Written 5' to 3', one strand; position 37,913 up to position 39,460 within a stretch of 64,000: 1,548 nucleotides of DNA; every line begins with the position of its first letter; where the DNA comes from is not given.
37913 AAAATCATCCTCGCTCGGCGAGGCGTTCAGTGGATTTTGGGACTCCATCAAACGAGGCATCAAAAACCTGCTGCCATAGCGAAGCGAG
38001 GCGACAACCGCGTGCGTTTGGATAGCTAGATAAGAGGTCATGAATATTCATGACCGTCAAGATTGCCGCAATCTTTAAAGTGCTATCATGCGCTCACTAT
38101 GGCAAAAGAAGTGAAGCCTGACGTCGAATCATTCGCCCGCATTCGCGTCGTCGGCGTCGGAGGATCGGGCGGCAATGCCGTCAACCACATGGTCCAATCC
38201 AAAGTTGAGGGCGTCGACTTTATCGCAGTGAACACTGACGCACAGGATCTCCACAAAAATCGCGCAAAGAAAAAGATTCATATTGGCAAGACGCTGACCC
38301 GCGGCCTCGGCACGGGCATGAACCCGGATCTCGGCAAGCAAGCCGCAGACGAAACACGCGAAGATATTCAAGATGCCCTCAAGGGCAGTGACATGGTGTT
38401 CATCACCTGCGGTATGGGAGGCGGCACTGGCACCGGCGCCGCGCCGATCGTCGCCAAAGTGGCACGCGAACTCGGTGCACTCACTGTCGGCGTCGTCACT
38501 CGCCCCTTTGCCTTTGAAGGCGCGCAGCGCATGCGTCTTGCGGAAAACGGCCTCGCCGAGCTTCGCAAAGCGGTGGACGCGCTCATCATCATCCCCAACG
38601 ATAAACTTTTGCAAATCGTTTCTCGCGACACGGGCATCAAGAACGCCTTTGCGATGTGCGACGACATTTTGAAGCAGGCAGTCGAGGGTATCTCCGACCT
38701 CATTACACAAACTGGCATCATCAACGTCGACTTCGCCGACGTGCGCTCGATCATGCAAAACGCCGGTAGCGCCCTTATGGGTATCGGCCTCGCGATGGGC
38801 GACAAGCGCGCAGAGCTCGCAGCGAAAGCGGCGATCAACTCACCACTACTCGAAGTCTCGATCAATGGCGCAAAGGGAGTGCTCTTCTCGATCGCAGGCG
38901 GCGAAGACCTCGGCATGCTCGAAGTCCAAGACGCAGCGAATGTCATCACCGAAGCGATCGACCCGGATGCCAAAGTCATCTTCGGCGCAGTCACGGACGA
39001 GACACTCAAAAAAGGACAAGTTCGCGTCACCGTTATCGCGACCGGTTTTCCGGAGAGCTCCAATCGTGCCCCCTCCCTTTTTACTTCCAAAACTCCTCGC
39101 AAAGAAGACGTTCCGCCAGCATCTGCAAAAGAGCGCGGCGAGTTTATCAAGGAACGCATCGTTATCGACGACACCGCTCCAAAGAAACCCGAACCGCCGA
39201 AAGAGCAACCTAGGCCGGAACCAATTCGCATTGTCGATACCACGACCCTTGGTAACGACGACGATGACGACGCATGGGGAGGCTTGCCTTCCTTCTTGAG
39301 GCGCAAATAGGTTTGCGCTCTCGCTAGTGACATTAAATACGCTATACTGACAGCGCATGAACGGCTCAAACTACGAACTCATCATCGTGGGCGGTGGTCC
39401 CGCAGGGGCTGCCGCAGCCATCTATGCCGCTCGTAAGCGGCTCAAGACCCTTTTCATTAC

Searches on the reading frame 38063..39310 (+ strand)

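Call 33: search_protein_families(library=pfam, proteins=[window:38063-39310:+], max_evalue=0.00001)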
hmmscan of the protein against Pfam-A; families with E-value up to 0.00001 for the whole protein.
window:38063-39310:+ (415 aa): 2 families
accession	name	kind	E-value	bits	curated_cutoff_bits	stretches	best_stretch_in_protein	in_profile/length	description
PF00091.31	Tubulin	-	4.2e-50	171.1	33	1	27-186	2-189/190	Tubulin/FtsZ family, GTPase domain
PF12327.13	FtsZ_C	-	1.5e-32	112.1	27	1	235-329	1-94/95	FtsZ family, C-terminal domain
